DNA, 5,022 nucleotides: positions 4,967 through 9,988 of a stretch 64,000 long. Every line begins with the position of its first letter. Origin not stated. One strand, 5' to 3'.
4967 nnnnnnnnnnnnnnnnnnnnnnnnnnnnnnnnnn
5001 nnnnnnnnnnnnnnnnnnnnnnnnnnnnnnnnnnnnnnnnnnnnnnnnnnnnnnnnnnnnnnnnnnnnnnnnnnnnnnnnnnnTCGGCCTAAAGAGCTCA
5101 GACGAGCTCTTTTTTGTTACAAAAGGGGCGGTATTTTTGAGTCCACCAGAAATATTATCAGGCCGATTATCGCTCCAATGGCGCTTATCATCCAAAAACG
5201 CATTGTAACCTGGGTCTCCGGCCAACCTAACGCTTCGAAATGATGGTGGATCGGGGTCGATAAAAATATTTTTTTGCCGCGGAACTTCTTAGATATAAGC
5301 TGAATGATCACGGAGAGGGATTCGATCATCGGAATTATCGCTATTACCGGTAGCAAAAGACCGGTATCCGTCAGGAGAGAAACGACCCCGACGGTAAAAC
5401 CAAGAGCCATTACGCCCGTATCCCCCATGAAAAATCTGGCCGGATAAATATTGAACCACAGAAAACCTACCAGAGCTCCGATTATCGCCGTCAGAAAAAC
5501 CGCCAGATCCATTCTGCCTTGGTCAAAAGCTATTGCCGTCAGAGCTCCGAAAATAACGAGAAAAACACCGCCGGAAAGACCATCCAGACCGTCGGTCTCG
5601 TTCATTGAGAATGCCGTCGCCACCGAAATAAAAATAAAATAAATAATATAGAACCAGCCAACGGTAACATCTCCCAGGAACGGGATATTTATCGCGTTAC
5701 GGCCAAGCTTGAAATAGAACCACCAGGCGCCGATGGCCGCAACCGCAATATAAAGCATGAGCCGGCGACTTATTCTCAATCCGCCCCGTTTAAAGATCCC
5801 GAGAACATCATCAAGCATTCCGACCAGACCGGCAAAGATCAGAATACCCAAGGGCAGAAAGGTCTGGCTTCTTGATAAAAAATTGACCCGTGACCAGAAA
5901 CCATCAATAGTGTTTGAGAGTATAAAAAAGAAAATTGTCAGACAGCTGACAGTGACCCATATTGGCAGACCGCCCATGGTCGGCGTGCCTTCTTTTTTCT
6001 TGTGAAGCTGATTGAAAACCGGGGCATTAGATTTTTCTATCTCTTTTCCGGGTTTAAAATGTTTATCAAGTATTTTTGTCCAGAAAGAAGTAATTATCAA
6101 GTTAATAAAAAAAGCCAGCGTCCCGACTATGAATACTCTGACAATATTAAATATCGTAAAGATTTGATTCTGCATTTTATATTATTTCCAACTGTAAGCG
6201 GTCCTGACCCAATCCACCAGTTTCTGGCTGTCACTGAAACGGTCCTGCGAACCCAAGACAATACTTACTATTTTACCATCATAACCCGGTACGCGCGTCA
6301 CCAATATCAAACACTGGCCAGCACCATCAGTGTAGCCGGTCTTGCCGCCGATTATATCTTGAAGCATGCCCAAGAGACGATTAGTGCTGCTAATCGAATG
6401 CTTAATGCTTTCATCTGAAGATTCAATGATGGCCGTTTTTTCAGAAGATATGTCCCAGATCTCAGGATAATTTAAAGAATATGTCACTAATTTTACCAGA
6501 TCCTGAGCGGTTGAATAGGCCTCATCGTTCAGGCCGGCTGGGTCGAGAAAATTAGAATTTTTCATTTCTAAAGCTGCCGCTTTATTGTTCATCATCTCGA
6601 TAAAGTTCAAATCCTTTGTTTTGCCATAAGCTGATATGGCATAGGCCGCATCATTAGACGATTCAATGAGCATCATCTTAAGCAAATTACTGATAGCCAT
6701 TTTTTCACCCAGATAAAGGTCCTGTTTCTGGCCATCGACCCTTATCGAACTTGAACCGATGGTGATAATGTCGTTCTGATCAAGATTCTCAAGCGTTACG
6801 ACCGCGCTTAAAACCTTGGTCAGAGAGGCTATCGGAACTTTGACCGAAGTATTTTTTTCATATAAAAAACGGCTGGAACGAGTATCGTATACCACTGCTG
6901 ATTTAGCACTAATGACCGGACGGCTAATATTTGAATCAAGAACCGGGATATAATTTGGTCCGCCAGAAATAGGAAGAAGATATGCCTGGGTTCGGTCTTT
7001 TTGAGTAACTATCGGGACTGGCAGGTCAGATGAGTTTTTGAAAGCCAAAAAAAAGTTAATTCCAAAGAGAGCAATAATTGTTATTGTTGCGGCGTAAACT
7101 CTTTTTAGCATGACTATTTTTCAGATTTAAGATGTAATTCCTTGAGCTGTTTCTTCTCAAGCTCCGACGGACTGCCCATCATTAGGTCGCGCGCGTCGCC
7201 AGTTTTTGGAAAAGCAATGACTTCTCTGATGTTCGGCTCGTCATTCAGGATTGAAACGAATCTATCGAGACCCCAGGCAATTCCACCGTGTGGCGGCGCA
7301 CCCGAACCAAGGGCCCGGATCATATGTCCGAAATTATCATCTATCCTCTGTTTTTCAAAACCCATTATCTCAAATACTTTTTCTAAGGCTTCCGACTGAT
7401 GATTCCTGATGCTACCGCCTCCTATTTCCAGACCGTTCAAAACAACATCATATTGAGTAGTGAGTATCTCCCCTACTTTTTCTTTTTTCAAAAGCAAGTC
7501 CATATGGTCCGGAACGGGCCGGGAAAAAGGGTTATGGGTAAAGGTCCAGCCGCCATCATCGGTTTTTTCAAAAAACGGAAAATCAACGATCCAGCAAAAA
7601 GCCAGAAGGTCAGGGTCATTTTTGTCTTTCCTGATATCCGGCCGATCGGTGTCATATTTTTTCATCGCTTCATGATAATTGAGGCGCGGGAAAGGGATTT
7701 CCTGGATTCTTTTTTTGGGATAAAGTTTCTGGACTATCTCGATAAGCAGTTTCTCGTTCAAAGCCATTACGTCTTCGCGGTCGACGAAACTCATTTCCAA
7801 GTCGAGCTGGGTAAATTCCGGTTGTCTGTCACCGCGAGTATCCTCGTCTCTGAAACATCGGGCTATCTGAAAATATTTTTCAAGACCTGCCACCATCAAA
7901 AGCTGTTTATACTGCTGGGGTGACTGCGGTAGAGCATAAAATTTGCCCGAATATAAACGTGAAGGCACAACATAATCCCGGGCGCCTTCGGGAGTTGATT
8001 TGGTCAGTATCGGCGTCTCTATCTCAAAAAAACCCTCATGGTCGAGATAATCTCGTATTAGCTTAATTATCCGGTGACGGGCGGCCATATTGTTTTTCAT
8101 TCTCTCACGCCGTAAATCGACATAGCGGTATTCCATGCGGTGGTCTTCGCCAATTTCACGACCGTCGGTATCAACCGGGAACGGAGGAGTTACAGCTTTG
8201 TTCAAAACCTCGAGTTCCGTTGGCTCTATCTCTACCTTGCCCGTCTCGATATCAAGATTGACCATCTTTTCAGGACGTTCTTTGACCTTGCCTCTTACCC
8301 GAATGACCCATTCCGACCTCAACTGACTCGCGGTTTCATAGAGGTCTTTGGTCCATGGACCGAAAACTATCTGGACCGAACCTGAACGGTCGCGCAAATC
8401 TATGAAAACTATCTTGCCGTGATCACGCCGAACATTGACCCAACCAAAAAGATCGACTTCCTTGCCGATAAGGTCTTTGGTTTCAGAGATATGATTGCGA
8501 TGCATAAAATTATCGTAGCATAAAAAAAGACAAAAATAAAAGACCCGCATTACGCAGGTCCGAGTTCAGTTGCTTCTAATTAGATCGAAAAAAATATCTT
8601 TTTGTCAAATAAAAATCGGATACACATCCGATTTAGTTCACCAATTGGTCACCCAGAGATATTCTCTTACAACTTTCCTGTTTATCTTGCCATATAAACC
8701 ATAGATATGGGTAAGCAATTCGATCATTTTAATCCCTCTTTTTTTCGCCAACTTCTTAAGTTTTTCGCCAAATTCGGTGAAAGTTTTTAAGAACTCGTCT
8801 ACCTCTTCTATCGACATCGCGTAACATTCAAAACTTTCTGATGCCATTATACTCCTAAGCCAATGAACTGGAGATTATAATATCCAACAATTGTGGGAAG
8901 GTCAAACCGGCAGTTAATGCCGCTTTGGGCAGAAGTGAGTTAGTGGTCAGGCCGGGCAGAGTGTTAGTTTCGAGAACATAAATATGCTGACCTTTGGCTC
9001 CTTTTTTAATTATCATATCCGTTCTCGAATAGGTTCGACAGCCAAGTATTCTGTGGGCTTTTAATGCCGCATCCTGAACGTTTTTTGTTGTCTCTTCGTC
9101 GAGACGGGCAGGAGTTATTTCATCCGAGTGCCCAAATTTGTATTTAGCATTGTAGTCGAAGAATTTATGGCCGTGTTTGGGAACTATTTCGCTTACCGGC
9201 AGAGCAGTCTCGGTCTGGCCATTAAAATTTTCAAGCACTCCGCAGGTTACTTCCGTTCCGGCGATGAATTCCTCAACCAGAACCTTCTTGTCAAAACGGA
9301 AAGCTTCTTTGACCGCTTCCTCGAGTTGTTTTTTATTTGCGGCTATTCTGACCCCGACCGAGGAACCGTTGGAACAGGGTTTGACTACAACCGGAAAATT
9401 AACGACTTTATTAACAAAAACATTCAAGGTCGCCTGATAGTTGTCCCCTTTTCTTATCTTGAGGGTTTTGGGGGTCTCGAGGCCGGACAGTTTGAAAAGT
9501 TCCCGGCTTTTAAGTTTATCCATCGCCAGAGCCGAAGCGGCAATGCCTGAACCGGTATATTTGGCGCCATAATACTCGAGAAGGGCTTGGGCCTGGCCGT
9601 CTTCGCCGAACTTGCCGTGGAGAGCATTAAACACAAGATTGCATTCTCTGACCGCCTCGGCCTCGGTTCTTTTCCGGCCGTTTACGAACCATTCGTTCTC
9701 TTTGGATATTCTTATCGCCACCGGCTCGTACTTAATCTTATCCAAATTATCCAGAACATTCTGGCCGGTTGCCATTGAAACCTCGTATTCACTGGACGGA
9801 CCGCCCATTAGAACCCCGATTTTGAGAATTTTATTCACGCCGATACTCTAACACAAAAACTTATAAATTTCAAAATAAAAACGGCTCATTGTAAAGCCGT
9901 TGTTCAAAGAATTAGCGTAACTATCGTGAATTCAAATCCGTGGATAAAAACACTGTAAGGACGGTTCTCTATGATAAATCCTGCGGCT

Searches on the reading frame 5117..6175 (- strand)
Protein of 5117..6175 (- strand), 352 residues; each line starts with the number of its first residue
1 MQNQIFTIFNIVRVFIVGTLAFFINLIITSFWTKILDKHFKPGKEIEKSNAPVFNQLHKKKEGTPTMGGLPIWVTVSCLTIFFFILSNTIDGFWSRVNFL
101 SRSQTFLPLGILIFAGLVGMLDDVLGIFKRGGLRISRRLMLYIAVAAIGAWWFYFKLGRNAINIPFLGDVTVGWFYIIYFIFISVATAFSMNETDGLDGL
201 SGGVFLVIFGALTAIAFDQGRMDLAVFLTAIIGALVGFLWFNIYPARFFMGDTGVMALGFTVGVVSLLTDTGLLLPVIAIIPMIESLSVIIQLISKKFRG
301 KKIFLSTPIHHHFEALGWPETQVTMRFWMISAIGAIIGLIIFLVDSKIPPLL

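Call 65: search_protein_families(library=pfam, proteins=[window:5117-6175:-], max_evalue=0.001)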
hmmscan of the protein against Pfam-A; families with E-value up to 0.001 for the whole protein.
window:5117-6175:- (352 aa): 1 family
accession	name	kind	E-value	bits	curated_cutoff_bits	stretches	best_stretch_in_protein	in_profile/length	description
PF00953.26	Glycos_transf_4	-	1e-28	100.8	27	1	109-268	5-158/160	Glycosyl transferase family 4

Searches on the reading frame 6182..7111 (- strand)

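Call 102: search_protein_families(library=pfam, proteins=[window:6182-7111:-], max_evalue=0.001)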
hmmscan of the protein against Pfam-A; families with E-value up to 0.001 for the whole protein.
window:6182-7111:- (309 aa): 2 families
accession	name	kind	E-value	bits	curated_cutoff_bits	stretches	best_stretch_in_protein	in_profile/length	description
PF00768.25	Peptidase_S11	-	2.3e-45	155.4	27.6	1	63-288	6-237/239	D-alanyl-D-alanine carboxypeptidase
PF13354.11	Beta-lactamase2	-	4.9e-06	26.5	22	1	81-209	11-143/214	Beta-lactamase enzyme family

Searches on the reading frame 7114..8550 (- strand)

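Call 65: search_protein_families(library=pfam, proteins=[window:7114-8550:-], max_evalue=0.001)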
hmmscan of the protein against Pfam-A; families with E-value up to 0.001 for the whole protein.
window:7114-8550:- (478 aa): 2 families
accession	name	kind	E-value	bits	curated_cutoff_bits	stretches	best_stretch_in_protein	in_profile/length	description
PF00152.25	tRNA-synt_2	-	3e-114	381.7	25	1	135-450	2-307/308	tRNA synthetases class II (D, K and N)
PF01336.31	tRNA_anti-codon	-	2.3e-18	66.3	27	1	34-116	3-75/75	OB-fold nucleic acid binding domain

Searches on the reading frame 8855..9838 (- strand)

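Call 65: search_protein_families(library=pfam, proteins=[window:8855-9838:-], max_evalue=0.001)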
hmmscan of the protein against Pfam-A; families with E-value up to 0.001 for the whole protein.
window:8855-9838:- (327 aa): 8 families
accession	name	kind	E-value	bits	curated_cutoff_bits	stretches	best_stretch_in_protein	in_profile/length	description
PF07478.18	Dala_Dala_lig_C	-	4e-53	180.4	24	1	114-322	1-203/204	D-ala D-ala ligase C-terminus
PF01820.27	Dala_Dala_lig_N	-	4.5e-25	88.9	34.6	2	6-59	1-54/121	D-ala D-ala ligase N-terminus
PF02655.19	ATP-grasp_3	-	5.2e-09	36.8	23.2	1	106-293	2-155/160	ATP-grasp domain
PF02786.22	CPSase_L_D2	-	1.9e-08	34.5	19.8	1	112-293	6-178/211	Carbamoyl-phosphate synthase L chain, ATP binding domain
PF13535.11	ATP-grasp_4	-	4.5e-08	33.3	27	1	147-269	2-128/160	ATP-grasp domain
PF08443.16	RimK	-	5.2e-07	29.9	21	1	105-196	1-86/188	RimK-like ATP-grasp domain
PF02222.28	ATP-grasp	-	1e-06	29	27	1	117-217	5-102/179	ATP-grasp domain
PF01071.24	GARS_A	-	1.3e-05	25.6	27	1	110-213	5-108/194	Phosphoribosylglycinamide synthetase, ATP-grasp (A) domain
